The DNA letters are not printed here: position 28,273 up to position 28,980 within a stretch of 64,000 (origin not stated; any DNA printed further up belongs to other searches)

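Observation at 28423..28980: HyuB-family protein carries a ~185-aa N-terminal module that by eye resembles a Rad52/Sak-type fold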

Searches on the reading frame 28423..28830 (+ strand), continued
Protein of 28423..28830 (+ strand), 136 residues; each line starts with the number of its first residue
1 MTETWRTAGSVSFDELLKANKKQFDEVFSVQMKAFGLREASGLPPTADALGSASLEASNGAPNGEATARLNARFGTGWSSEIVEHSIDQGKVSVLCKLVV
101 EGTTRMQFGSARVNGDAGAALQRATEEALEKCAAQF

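Call 39: find_encoding_contigs(protein=P0175, flank=8000, max_places=3)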
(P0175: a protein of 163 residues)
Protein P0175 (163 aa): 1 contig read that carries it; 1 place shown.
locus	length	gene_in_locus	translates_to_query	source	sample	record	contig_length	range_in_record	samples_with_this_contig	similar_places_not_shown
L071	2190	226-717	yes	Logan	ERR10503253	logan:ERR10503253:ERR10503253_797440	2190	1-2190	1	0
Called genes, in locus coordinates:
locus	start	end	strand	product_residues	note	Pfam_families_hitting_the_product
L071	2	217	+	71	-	?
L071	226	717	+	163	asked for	-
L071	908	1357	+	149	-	PF13279:4HBT_2, PF03061:4HBT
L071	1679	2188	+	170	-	?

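Call 40: find_encoding_contigs(protein=P0197, flank=8000, max_places=3)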
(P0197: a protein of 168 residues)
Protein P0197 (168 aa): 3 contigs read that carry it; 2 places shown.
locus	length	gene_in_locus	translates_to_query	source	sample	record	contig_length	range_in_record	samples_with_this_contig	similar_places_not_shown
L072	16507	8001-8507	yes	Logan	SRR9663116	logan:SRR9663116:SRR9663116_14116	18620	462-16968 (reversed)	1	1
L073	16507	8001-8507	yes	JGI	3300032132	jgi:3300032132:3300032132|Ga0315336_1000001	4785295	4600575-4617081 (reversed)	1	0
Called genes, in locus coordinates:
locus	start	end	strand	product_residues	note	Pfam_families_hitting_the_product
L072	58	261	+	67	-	PF00313:CSD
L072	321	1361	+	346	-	PF00487:FA_desaturase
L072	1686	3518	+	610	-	PF01855:POR_N, PF02775:TPP_enzyme_C, PF12797:Fer4_2 (faint), PF13237:Fer4_10 (faint)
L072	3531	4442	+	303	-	PF01558:POR, PF14697:Fer4_21 (faint), PF00037:Fer4 (faint), PF12797:Fer4_2 (faint), PF12838:Fer4_7 (weak)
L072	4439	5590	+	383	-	PF01855:POR_N, PF17147:PFOR_II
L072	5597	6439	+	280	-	PF02775:TPP_enzyme_C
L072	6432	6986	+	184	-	PF01558:POR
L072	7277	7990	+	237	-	PF00857:Isochorismatase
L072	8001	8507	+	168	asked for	-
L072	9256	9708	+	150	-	PF00111:Fer2, PF13085:Fer2_3 (weak), PF01799:Fer2_2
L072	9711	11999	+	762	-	PF20256:MoCoBD_2, PF02738:MoCoBD_1, PF20256:MoCoBD_2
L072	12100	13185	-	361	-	PF00005:ABC_tran, PF08402:TOBE_2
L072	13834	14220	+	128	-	PF12616:DUF3775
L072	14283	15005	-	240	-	PF04972:BON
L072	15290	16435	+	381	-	PF08450:SGL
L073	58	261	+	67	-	PF00313:CSD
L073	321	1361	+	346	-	PF00487:FA_desaturase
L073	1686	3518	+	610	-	PF01855:POR_N, PF02775:TPP_enzyme_C, PF12797:Fer4_2 (faint), PF13237:Fer4_10 (faint)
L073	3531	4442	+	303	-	PF01558:POR, PF14697:Fer4_21 (faint), PF00037:Fer4 (faint), PF12797:Fer4_2 (faint), PF12838:Fer4_7 (weak)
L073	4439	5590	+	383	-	PF01855:POR_N, PF17147:PFOR_II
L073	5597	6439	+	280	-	PF02775:TPP_enzyme_C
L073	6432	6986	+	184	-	PF01558:POR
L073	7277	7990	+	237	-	PF00857:Isochorismatase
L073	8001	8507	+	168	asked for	-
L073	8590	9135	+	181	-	PF14489:QueF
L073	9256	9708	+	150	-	PF00111:Fer2, PF13085:Fer2_3 (weak), PF01799:Fer2_2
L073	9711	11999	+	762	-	PF20256:MoCoBD_2, PF02738:MoCoBD_1, PF20256:MoCoBD_2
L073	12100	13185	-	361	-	PF00005:ABC_tran, PF08402:TOBE_2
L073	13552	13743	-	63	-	-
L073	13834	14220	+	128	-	PF12616:DUF3775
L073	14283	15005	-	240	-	PF04972:BON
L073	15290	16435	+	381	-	PF08450:SGL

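Call 41: find_encoding_contigs(protein=P0200, flank=8000, max_places=3)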
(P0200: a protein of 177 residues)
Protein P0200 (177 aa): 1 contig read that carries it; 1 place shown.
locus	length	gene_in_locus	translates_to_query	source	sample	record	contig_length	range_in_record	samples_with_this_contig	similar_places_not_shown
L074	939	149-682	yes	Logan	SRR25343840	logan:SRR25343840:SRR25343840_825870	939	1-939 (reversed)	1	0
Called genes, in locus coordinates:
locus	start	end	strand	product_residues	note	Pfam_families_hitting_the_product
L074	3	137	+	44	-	?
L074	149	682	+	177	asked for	-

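Call 48: find_encoding_contigs(protein=P0186, flank=8000, max_places=3)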
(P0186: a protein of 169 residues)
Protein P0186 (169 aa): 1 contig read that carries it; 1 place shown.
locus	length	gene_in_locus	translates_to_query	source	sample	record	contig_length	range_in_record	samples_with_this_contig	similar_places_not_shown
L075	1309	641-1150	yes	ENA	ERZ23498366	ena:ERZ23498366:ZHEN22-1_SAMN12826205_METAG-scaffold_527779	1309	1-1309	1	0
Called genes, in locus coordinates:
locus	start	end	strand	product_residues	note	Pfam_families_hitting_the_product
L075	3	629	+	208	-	?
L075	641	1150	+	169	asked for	-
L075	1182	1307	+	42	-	?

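Call 49: find_encoding_contigs(protein=P0198, flank=8000, max_places=3)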
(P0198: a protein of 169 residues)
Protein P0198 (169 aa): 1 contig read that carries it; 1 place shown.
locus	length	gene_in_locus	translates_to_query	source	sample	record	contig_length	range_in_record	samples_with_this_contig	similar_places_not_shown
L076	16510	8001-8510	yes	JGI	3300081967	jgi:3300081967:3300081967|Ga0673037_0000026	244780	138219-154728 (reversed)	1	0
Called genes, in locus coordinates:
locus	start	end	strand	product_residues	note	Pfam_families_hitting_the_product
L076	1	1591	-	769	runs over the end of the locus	PF02538:Hydantoinase_B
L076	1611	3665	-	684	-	PF05378:Hydant_A_N, PF01968:Hydantoinase_A, PF19278:Hydant_A_C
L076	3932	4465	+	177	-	-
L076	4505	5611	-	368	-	PF02492:cobW, PF07683:CobW_C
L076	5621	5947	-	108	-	-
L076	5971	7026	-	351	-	PF01522:Polysacc_deac_1, PF10096:DUF2334 (weak)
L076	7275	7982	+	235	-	PF00857:Isochorismatase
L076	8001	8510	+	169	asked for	-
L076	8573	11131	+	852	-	PF05378:Hydant_A_N, PF01968:Hydantoinase_A, PF19278:Hydant_A_C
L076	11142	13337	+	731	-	PF02538:Hydantoinase_B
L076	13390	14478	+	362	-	-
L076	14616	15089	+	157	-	-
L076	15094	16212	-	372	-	PF00190:Cupin_1, PF14667:Polysacc_synt_C (faint), PF05899:Cupin_3 (faint), PF07883:Cupin_2, PF08007:JmjC_2 (faint), PF00190:Cupin_1, PF07883:Cupin_2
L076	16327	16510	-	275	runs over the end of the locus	PF00528:BPD_transp_1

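Call 50: search_protein_families(library=pfam, proteins=[L070:2-286:+, L071:2-217:+, L074:3-137:+, L075:3-629:+, L075:1182-1307:+, L076:11142-13334:+, L076:8573-11128:+, L071:1679-2188:+, L076:13390-14475:+], max_evalue=0.01)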
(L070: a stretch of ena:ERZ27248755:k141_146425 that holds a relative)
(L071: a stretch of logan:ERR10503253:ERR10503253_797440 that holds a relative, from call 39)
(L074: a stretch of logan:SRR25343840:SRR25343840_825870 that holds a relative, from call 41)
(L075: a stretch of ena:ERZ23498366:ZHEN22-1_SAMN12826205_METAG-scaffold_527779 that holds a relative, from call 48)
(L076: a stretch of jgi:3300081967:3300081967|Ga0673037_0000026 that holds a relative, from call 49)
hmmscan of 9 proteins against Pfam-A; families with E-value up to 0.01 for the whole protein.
L070:2-286:+ (94 aa): 1 family
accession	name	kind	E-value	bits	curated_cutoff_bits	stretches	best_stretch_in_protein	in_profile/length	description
PF00857.26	Isochorismatase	-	0.00012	22.6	27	1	2-51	125-174/175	Isochorismatase domain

L071:2-217:+ (71 aa): 0 families

L074:3-137:+ (44 aa): 0 families

L075:3-629:+ (208 aa): 1 family
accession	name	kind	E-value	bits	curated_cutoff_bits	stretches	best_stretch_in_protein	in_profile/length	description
PF00857.26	Isochorismatase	-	2.8e-31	109.4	27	1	1-173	4-174/175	Isochorismatase domain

L075:1182-1307:+ (42 aa): 2 families
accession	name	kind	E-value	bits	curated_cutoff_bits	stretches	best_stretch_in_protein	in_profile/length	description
PF00578.27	AhpC-TSA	-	4.7e-06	27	26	1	6-41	1-36/124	AhpC/TSA family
PF08534.16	Redoxin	-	0.0038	17.4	26.6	1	6-41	2-39/148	Redoxin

L076:11142-13334:+ (731 aa): 1 family
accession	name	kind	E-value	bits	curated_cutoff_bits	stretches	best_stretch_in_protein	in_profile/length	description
PF02538.19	Hydantoinase_B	-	6.9e-155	516.8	26.8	1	6-535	1-519/519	Hydantoinase B/oxoprolinase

L076:8573-11128:+ (852 aa): 3 families
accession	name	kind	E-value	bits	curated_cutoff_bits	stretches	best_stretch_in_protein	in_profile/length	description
PF01968.24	Hydantoinase_A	-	1.3e-85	287.6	22.9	1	365-654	1-290/291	Hydantoinase/oxoprolinase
PF05378.19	Hydant_A_N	-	1.3e-45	155.7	25.2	1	164-344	1-175/176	Hydantoinase/oxoprolinase N-terminal region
PF19278.4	Hydant_A_C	-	4.4e-09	36.5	21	1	668-850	8-192/193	Hydantoinase/oxoprolinase C-terminal domain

L071:1679-2188:+ (170 aa): 1 family
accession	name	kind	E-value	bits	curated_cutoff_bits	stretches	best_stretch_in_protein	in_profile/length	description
PF02566.24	OsmC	-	6.3e-21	75.1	27.5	1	58-162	1-99/100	OsmC-like protein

L076:13390-14475:+ (362 aa): 0 families

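Call 63: fold_search(model_id=the predicted structure, library=viral)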
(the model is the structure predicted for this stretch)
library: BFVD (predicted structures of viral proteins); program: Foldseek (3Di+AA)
matches with E <= 10: 1680; with E <= 0.001: 5
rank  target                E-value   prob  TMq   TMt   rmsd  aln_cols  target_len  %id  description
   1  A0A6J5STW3            1.0e-04  1.00  0.43  0.28   4.2        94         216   29  DNA repair protein Rad52/59/22 [uncultured Caudovirales phage]
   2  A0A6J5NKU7            3.9e-04  1.00  0.41  0.23   2.7        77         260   17  Uncharacterized protein [uncultured Caudovirales phage]
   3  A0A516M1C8            6.9e-04  1.00  0.38  0.30   3.6        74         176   15  (no name in the UniProt tables at hand)
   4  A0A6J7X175            7.3e-04  1.00  0.36  0.23   3.5        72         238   30  DNA repair protein Rad52/59/22 [uncultured Caudovirales phage]
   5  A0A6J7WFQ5            9.9e-04  1.00  0.42  0.27   4.8        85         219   16  Uncharacterized protein [uncultured Caudovirales phage]
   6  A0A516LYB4            1.1e-03  1.00  0.42  0.25   3.1        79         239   18  (no name in the UniProt tables at hand)
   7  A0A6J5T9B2            1.3e-03  1.00  0.41  0.25   3.0        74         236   16  Uncharacterized protein [uncultured Caudovirales phage]
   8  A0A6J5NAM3            1.3e-03  1.00  0.34  0.19   4.3        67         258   19  Uncharacterized protein [uncultured Caudovirales phage]
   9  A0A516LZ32            1.5e-03  1.00  0.39  0.27   3.6        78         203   22  (no name in the UniProt tables at hand)
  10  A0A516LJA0            1.7e-03  0.99  0.26  0.19   6.0        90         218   21  (no name in the UniProt tables at hand)
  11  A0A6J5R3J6            2.7e-03  1.00  0.38  0.26   4.3        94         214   18  Uncharacterized protein [uncultured Caudovirales phage]
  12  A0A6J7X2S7            3.4e-03  1.00  0.36  0.22   3.3        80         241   15  Single-strand annealing protein SAK3 [uncultured Caudovirales phage]
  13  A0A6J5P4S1            3.6e-03  1.00  0.38  0.31   3.3        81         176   18  Single-strand annealing protein SAK3 [uncultured Caudovirales phage]
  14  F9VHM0                4.3e-03  1.00  0.31  0.23   7.2        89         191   21  (no name in the UniProt tables at hand)
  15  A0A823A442            4.9e-03  1.00  0.32  0.28   4.4        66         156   21  (no name in the UniProt tables at hand)
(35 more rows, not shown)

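Call 65: find_encoding_contigs(protein=P0216, flank=5000, max_places=2)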
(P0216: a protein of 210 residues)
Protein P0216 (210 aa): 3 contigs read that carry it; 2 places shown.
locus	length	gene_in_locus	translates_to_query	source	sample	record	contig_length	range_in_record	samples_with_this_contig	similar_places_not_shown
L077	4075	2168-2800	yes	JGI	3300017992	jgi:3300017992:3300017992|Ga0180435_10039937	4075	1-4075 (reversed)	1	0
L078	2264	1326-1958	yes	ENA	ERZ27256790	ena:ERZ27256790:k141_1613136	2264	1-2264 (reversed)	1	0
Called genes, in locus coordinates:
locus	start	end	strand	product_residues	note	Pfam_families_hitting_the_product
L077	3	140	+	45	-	?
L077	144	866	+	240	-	-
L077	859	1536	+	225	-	PF01510:Amidase_2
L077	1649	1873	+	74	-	-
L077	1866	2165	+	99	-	-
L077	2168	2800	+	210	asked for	PF04098:Rad52_Rad22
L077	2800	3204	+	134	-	-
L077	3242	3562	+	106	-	-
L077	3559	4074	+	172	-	?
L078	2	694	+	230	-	?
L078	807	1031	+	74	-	-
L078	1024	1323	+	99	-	-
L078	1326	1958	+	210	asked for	PF04098:Rad52_Rad22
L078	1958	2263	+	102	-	?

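Call 76: find_homologous_proteins(query=L076:11142-13334:+, max_evalue=1e-30)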
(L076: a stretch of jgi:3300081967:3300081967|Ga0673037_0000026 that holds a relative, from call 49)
Query L076:11142-13334:+ (731 aa): 5279 proteins with E <= 1e-30 among 8000 candidates; the best 120 are listed.
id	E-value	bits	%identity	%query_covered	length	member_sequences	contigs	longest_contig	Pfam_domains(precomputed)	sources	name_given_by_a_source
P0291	0.0e+0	1522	91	100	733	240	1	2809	PF02538.20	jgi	-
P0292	0.0e+0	1494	90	100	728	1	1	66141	PF02538.20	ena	-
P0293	0.0e+0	1453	87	100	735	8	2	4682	PF02538.20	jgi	jgi:N-methylhydantoinase B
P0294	0.0e+0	1427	84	100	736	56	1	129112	PF02538.20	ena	-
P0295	0.0e+0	1422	85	100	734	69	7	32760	PF02538.20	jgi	jgi:N-methylhydantoinase B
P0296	0.0e+0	1413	85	100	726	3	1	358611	PF02538.20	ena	-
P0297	0.0e+0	1410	85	100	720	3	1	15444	PF02538.20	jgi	jgi:N-methylhydantoinase B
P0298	0.0e+0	1397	85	99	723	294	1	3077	PF02538.20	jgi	jgi:N-methylhydantoinase B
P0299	0.0e+0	1390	84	100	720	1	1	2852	PF02538.20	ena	-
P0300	0.0e+0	1386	83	100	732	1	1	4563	PF02538.20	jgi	jgi:N-methylhydantoinase B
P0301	0.0e+0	1383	84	100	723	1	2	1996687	PF02538.20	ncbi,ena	ncbi:MAG: hydantoinase B/oxoprolinase family protein [Xanthobacteraceae bacterium]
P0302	0.0e+0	1382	83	100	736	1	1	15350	PF02538.20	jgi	-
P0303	0.0e+0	1378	82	100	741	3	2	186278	PF02538.20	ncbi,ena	-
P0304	0.0e+0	1372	83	100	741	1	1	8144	PF02538.20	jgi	jgi:N-methylhydantoinase B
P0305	0.0e+0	1371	83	99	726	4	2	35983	PF02538.20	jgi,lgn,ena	-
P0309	0.0e+0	1357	82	99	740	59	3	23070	PF02538.20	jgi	jgi:N-methylhydantoinase B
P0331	0.0e+0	1259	77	99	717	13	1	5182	PF02538.20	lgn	-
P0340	0.0e+0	1241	74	100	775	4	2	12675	PF02538.20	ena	-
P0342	0.0e+0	1236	75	99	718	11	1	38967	PF02538.20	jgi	jgi:N-methylhydantoinase B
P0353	0.0e+0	1211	72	100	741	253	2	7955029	PF02538.20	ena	-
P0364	0.0e+0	1199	72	100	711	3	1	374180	PF02538.20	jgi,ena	-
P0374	0.0e+0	1194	70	100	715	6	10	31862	PF02538.20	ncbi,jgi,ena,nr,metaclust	ncbi:MAG: methylhydantoinase [Rhodospirillaceae bacterium]|jgi:N-methylhydantoinase B|nr:methylhydan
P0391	0.0e+0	1187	71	99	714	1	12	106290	PF02538.20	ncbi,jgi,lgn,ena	jgi:N-methylhydantoinase B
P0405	0.0e+0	1183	70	100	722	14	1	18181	PF02538.20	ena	-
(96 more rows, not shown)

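Call 78: search_protein_families(library=pfam, proteins=[P0291, P0309, P0331, P0342, P0391, P0340, P0364, P0353, P0374, P0405], max_evalue=0.1)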
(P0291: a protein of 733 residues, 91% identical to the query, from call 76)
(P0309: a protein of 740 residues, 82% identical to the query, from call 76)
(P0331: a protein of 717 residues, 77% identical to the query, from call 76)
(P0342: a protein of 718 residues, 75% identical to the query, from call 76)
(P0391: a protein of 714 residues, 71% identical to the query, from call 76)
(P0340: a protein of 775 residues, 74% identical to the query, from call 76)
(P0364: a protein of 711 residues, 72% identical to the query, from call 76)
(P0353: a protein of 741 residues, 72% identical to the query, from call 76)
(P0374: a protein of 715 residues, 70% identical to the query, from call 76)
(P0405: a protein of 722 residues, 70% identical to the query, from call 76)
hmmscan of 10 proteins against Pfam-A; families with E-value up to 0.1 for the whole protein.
P0291 (733 aa): 2 families
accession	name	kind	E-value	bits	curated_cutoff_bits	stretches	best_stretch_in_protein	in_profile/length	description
PF02538.19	Hydantoinase_B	-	5.4e-157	523.8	26.8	1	6-535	1-519/519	Hydantoinase B/oxoprolinase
PF12390.13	Se-cys_synth_N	-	0.0059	17.1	22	1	193-219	11-37/40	Selenocysteine synthase N terminal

P0309 (740 aa): 1 family
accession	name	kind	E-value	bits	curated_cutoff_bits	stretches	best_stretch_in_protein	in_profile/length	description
PF02538.19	Hydantoinase_B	-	6.7e-155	516.9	26.8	1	16-545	1-519/519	Hydantoinase B/oxoprolinase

P0331 (717 aa): 1 family
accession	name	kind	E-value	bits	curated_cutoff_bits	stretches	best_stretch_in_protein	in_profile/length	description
PF02538.19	Hydantoinase_B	-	2e-157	525.2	26.8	1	7-536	1-519/519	Hydantoinase B/oxoprolinase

P0342 (718 aa): 1 family
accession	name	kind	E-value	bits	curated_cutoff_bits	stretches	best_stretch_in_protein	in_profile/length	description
PF02538.19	Hydantoinase_B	-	1.1e-155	519.5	26.8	1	7-536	1-519/519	Hydantoinase B/oxoprolinase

P0391 (714 aa): 1 family
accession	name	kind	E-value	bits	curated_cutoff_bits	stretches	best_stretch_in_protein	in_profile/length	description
PF02538.19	Hydantoinase_B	-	1.3e-154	515.9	26.8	1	7-536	1-519/519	Hydantoinase B/oxoprolinase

P0340 (775 aa): 1 family
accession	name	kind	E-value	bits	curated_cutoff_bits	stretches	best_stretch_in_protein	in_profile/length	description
PF02538.19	Hydantoinase_B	-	4.4e-155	517.5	26.8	1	7-536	1-519/519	Hydantoinase B/oxoprolinase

P0364 (711 aa): 1 family
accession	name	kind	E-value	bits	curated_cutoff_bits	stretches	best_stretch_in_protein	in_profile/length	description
PF02538.19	Hydantoinase_B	-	1.9e-155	518.7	26.8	1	7-536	1-519/519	Hydantoinase B/oxoprolinase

P0353 (741 aa): 1 family
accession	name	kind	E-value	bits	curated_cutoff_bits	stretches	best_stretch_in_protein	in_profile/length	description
PF02538.19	Hydantoinase_B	-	6.6e-157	523.5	26.8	1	7-536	1-519/519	Hydantoinase B/oxoprolinase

P0374 (715 aa): 1 family
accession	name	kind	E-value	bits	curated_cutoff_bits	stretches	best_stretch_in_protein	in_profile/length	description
PF02538.19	Hydantoinase_B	-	1.8e-153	512.2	26.8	1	7-536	1-519/519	Hydantoinase B/oxoprolinase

P0405 (722 aa): 1 family
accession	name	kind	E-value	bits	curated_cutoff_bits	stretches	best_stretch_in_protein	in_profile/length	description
PF02538.19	Hydantoinase_B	-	7.1e-151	503.6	26.8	1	7-536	1-519/519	Hydantoinase B/oxoprolinase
